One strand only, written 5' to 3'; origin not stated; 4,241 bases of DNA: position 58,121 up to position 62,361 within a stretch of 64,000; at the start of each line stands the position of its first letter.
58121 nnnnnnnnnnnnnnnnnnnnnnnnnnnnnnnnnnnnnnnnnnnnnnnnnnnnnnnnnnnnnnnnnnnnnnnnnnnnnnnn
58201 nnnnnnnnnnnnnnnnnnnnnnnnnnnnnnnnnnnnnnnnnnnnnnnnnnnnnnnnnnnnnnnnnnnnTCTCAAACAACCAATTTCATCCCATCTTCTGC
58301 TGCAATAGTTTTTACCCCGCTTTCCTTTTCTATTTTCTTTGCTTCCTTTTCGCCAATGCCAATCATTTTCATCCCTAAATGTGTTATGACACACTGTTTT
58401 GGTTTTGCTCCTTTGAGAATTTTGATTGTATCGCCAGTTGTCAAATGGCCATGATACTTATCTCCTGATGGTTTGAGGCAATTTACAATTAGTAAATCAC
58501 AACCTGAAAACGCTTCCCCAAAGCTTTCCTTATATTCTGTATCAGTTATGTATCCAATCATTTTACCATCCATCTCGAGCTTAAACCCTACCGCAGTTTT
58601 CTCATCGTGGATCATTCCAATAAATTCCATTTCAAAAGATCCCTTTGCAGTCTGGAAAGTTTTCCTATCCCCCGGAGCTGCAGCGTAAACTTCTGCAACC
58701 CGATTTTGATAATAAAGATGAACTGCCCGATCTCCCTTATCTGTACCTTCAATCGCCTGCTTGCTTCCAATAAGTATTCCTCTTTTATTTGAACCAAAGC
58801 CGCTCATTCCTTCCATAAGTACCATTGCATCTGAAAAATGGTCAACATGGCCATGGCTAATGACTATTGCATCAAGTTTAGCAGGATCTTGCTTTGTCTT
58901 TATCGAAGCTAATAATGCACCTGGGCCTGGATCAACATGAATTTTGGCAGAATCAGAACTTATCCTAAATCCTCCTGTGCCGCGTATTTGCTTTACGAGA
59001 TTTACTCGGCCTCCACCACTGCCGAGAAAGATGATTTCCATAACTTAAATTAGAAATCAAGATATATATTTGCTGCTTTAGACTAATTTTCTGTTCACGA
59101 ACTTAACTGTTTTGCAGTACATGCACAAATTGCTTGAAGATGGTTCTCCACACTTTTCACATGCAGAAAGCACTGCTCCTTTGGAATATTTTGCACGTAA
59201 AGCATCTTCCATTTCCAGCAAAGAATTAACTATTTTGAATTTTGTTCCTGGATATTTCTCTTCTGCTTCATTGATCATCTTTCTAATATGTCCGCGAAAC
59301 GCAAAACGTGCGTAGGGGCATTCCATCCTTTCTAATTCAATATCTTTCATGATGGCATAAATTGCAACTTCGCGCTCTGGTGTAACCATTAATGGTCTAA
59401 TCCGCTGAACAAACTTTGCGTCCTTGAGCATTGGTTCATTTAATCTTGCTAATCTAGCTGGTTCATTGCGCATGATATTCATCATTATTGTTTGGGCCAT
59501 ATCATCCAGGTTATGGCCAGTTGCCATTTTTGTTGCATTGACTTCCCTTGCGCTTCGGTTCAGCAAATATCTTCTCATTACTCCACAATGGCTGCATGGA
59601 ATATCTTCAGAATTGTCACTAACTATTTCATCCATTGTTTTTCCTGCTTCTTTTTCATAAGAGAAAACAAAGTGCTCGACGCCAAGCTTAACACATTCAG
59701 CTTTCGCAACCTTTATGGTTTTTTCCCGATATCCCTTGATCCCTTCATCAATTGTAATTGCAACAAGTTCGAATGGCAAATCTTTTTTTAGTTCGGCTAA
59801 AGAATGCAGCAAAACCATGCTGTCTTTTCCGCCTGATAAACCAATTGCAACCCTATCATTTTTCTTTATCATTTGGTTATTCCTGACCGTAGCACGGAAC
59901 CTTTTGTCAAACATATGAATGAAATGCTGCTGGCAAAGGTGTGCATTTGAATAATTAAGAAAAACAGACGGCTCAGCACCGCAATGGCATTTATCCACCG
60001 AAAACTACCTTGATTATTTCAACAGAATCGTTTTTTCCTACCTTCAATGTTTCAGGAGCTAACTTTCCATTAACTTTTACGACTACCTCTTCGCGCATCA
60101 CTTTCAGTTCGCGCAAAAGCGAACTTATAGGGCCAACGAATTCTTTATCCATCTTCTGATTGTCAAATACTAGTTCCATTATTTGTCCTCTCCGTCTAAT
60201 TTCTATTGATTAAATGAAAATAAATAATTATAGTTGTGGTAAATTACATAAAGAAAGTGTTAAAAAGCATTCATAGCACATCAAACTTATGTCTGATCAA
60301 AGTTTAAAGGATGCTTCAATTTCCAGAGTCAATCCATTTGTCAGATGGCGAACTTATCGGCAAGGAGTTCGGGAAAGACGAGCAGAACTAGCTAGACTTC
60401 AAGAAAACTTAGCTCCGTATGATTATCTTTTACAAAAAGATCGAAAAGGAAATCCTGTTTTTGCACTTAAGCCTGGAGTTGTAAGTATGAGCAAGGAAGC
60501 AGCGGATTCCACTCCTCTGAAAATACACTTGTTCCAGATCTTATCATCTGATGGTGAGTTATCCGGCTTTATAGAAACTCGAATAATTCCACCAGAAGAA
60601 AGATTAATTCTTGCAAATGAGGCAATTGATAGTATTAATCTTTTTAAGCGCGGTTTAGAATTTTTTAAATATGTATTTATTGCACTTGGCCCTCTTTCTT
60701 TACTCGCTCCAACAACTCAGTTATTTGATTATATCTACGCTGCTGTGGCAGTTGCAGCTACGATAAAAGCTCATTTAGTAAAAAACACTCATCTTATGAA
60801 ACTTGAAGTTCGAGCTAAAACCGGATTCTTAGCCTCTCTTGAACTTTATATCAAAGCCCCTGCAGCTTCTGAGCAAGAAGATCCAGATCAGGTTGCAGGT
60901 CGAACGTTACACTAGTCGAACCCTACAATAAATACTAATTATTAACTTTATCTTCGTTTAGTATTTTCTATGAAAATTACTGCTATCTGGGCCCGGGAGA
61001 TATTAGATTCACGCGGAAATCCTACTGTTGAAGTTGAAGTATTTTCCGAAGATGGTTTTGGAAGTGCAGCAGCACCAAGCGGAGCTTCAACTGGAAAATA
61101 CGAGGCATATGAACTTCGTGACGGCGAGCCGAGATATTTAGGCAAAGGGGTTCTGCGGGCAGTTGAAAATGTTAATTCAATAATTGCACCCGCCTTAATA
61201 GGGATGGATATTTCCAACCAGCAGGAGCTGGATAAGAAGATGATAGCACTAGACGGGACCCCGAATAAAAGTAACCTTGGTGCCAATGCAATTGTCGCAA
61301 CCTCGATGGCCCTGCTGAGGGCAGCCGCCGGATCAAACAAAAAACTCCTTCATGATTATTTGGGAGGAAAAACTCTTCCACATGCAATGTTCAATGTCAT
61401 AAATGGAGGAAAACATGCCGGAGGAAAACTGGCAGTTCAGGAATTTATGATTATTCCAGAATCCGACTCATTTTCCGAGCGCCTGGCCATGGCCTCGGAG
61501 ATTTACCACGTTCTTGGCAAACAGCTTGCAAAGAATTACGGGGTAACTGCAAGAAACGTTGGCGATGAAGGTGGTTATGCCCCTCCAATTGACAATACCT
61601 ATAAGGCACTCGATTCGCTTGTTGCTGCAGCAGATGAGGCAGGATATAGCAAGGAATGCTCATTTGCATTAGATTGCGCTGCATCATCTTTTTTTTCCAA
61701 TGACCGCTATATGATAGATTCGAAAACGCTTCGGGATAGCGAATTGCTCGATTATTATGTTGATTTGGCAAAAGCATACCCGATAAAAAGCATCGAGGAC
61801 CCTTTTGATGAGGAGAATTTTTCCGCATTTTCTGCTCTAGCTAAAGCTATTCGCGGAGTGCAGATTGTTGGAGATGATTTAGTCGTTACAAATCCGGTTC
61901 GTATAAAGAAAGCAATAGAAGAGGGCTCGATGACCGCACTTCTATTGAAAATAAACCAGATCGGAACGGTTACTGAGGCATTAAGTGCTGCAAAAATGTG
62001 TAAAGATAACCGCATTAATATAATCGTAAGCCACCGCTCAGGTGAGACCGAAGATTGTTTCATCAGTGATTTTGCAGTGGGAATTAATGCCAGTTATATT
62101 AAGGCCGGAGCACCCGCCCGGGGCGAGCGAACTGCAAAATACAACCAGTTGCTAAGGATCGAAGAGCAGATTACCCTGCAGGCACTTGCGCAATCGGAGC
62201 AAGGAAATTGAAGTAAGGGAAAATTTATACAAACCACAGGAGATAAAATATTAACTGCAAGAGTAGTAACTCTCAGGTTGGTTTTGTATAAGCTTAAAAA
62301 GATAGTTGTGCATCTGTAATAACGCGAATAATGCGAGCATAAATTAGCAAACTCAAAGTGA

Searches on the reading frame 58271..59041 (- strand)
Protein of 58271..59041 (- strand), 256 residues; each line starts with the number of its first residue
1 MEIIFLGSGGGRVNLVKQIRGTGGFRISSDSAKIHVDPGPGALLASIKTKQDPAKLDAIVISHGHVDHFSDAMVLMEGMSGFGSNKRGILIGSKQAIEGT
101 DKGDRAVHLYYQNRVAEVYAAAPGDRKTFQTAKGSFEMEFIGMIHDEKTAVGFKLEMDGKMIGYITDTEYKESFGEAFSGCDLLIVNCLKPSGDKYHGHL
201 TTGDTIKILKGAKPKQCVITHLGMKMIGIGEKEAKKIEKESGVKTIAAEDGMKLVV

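Call 52: search_protein_families(library=pfam, proteins=[window:58271-59041:-], max_evalue=0.001)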
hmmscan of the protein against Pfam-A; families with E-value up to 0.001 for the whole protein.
window:58271-59041:- (256 aa): 3 families
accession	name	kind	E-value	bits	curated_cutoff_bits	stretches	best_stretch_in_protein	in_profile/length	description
PF12706.13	Lactamase_B_2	-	6.2e-22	78.6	27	1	34-221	3-199/200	Beta-lactamase superfamily domain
PF00753.33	Lactamase_B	-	1.4e-07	32.1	22.7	1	36-77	20-65/196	Metallo-beta-lactamase superfamily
PF13483.12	Lactamase_B_3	-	9.7e-07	29.3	24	1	24-187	9-132/160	Beta-lactamase superfamily domain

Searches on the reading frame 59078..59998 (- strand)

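Call 52: search_protein_families(library=pfam, proteins=[window:59078-59998:-], max_evalue=0.001)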
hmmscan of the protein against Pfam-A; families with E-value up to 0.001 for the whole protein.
window:59078-59998:- (306 aa): 4 families
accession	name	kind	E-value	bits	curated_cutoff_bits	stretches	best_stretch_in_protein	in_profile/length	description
PF01171.26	ATP_bind_3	-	1e-17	64.9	27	1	50-223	2-164/182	PP-loop family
PF22082.2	TtuA_LIM_N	-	3.5e-05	24.2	27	1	4-27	2-26/26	2-thiouridine synthetase TtuA, N-terminal LIM domain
PF03054.22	tRNA_Me_trans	-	5e-05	23.5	20.6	1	49-165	2-129/202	tRNA methyl transferase HUP domain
PF01507.26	PAPS_reduct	-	0.0004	20.9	22.5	0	51-222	3-156/175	Phosphoadenosine phosphosulfate reductase domain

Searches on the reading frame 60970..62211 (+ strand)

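Call 52: search_protein_families(library=pfam, proteins=[window:60970-62211:+], max_evalue=0.001)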
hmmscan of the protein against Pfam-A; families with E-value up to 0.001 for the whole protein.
window:60970-62211:+ (413 aa): 3 families
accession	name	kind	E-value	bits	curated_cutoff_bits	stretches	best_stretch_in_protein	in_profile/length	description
PF00113.28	Enolase_C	-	6.1e-103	344.6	21.5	1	135-405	3-285/296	Enolase, C-terminal TIM barrel domain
PF03952.21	Enolase_N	-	6.3e-54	182.1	35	1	3-131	1-131/131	Enolase, N-terminal domain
PF13378.12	MR_MLE_C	-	1.7e-08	34.9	29.4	1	268-353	68-152/219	Enolase C-terminal domain-like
